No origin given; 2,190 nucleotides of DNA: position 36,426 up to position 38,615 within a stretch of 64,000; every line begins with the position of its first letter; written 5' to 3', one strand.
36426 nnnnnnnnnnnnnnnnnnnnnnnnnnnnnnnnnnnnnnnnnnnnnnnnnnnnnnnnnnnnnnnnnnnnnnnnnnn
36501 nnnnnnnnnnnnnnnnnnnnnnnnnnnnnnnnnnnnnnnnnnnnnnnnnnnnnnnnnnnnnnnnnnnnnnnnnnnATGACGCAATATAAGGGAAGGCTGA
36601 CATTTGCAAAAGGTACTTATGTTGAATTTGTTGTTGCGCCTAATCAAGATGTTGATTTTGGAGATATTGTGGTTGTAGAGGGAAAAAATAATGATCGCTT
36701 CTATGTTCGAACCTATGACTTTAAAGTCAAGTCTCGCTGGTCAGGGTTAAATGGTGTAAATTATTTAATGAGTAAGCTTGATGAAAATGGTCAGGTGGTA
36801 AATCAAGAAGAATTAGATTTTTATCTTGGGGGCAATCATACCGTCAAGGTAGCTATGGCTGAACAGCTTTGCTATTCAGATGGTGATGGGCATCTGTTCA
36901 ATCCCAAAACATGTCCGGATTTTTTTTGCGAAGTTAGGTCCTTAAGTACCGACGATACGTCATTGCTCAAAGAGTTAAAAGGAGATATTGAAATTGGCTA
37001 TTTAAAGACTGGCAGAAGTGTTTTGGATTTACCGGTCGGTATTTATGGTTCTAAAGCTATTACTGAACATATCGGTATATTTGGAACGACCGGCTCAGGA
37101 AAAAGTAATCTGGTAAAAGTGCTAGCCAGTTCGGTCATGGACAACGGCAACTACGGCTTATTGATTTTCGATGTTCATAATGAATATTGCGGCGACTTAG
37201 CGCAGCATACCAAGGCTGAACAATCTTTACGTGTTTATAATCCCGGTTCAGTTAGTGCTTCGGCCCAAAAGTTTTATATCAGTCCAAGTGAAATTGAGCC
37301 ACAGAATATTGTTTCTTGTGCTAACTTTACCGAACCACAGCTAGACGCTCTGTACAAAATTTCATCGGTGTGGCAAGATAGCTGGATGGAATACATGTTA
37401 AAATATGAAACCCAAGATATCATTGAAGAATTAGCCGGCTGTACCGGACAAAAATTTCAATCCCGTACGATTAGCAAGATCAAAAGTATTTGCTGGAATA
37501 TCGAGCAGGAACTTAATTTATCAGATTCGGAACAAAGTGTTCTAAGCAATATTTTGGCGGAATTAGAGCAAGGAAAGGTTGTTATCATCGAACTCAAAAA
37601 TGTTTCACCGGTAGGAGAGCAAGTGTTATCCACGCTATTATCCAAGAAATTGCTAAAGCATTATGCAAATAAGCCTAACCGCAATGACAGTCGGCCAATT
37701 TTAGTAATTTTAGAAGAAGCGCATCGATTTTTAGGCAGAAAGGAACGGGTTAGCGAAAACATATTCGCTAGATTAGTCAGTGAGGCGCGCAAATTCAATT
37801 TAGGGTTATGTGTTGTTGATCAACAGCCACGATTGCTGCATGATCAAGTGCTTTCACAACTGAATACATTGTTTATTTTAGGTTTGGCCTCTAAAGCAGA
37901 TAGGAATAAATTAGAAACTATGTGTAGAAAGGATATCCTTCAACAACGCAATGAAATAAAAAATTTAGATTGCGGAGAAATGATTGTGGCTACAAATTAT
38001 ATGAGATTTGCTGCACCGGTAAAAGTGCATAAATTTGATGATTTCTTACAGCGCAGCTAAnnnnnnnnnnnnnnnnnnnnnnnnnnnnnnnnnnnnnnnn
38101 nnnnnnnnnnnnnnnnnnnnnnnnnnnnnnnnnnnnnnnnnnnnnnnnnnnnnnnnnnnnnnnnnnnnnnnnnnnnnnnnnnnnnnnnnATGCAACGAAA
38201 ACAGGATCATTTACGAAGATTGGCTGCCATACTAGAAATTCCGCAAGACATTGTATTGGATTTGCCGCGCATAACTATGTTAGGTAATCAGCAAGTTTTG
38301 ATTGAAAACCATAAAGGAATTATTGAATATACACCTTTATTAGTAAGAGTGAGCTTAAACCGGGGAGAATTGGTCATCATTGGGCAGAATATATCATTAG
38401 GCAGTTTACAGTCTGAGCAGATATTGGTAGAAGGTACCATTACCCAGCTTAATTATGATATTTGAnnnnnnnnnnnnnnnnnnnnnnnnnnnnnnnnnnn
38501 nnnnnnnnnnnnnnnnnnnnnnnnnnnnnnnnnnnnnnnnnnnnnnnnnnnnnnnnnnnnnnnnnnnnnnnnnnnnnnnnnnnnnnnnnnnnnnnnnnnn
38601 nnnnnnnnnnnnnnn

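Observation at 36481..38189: Standalone HerA/FtsK-like (DUF87) ATPase inserted as its own transcription unit between floA-yqfB and the sporulation genes yqfCD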

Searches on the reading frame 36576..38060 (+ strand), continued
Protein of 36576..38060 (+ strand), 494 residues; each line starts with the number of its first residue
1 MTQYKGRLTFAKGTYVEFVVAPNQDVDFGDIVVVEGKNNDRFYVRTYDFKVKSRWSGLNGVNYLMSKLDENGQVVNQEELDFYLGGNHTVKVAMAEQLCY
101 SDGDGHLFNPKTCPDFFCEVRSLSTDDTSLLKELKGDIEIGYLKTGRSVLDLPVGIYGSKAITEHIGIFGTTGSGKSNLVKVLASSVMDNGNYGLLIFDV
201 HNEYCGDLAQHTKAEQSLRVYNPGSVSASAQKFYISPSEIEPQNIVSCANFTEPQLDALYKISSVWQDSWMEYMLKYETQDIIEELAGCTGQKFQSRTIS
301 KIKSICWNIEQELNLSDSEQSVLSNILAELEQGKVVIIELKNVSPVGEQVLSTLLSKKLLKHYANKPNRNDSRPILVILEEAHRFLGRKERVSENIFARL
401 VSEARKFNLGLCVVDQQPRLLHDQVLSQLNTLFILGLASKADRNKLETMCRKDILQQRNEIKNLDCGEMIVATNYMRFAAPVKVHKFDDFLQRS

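Call 80: list_cluster_members(proteins=[P0101, P0104, P0105, P0107, P0109, P0113, P0115, P0117, P0119, P0120])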
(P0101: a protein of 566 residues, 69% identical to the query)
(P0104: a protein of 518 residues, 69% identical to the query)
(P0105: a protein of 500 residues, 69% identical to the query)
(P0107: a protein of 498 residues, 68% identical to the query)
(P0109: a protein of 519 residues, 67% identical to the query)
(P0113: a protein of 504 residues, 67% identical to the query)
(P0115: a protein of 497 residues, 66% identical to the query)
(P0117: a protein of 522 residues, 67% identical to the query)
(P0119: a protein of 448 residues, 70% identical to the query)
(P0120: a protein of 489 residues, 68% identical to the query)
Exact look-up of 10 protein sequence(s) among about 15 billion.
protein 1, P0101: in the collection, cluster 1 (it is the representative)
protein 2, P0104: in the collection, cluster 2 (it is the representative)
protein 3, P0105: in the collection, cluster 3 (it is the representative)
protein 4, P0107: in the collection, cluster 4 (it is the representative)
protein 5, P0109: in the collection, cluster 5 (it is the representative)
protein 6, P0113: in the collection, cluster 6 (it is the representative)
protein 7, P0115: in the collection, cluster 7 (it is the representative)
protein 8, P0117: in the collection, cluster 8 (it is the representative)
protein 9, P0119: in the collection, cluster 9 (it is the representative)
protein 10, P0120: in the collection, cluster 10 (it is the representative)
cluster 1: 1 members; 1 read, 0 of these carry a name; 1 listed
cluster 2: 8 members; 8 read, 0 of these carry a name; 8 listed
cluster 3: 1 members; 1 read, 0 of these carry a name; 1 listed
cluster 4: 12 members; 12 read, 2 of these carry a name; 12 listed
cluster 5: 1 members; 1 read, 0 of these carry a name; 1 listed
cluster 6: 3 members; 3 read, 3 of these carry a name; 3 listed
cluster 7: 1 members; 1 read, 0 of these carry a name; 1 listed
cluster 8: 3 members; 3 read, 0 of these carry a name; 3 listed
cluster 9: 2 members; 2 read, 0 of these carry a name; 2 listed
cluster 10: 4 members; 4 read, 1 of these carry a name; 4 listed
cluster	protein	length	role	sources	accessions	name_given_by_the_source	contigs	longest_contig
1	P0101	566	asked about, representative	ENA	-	-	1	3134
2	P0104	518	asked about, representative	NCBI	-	-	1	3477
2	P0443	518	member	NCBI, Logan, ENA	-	-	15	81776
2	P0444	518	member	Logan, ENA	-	-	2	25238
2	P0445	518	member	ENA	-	-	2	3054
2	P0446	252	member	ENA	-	-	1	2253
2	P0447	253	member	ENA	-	-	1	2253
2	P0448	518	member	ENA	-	-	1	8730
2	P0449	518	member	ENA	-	-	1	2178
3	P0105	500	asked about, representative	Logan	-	-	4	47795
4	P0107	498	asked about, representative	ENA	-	-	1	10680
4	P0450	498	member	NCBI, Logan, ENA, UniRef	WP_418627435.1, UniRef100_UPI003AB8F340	ATP-binding protein [Anaerosinus sp.] | ATP-binding protein n=1 Tax=Selenobaculum sp. TaxID=3074374 RepID=UPI003AB8F340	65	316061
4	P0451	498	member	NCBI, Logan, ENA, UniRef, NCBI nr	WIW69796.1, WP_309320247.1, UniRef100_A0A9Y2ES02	ATP-binding protein [Anaerosinus gibii] | ATP-binding protein n=1 Tax=Selenobaculum gibii TaxID=3054208 RepID=A0A9Y2ES02_9FIRM | ATP-binding protein [Selenobaculum gbiensis]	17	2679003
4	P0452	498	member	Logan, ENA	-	-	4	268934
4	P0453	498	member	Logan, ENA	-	-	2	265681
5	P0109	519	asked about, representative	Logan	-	-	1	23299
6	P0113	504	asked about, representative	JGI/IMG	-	uncharacterized protein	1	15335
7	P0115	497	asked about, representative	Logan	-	-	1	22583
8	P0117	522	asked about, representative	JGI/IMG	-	-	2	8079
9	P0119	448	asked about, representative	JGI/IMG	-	-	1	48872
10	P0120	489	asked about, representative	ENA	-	-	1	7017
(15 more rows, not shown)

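Call 81: find_encoding_contigs(protein=P0451, flank=7000, max_places=1)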
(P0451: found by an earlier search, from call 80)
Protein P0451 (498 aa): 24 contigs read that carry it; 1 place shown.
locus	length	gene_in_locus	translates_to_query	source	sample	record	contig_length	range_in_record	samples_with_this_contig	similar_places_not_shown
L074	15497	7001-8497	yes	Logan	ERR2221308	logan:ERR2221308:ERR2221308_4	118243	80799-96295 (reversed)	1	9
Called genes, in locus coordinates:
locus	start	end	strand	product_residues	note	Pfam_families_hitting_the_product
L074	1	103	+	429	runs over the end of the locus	PF00148:Oxidored_nitro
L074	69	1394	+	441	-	PF00148:Oxidored_nitro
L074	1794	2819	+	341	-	PF00493:MCM (faint), PF01078:Mg_chelatase, PF07726:AAA_3 (faint), PF07728:AAA_5, PF17863:AAA_lid_2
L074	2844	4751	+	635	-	PF01078:Mg_chelatase (faint), PF20030:bpMoxR, PF07728:AAA_5, PF17863:AAA_lid_2, PF26791:AAPxQ, PF00092:VWA, PF13519:VWA_2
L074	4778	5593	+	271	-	PF00142:Fer4_NifH, PF01656:CbiA, PF02374:ArsA_ATPase (weak), PF10609:ParA (faint), PF13614:AAA_31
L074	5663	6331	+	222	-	PF27665:UCP028175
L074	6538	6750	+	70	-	PF00313:CSD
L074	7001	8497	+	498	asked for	PF01935:DUF87, PF12846:AAA_10 (faint)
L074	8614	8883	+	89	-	PF07873:YabP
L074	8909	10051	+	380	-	PF06898:YqfD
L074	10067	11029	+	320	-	PF01695:IstB_IS21 (faint), PF02562:PhoH, PF13245:AAA_19 (weak), PF13604:AAA_30 (weak)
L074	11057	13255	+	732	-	PF07697:7TMR-HDED, PF07698:7TM-7TMR_HD, PF01966:HD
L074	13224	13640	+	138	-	PF02130:YbeY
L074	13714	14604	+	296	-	PF00071:Ras (weak), PF00350:Dynamin_N (weak), PF01926:MMR_HSR1, PF02421:FeoB_N, PF04548:AIG1 (weak), PF10662:PduV-EutP (weak), PF00009:GTP_EFTU, PF07650:KH_2, +3 more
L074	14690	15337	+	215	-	PF04367:DUF502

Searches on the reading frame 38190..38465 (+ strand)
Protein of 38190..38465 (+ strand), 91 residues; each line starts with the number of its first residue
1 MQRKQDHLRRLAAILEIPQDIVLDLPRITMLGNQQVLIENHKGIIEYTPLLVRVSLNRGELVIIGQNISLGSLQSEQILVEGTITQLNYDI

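Call 3: search_protein_families(library=pfam, proteins=[window:38190-38465:+], max_evalue=0.01)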
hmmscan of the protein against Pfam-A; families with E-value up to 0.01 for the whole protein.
window:38190-38465:+ (91 aa): 1 family
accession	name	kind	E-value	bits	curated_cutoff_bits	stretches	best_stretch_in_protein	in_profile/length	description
PF07873.16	YabP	-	3.3e-18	65.7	27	1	26-89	1-64/64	YabP family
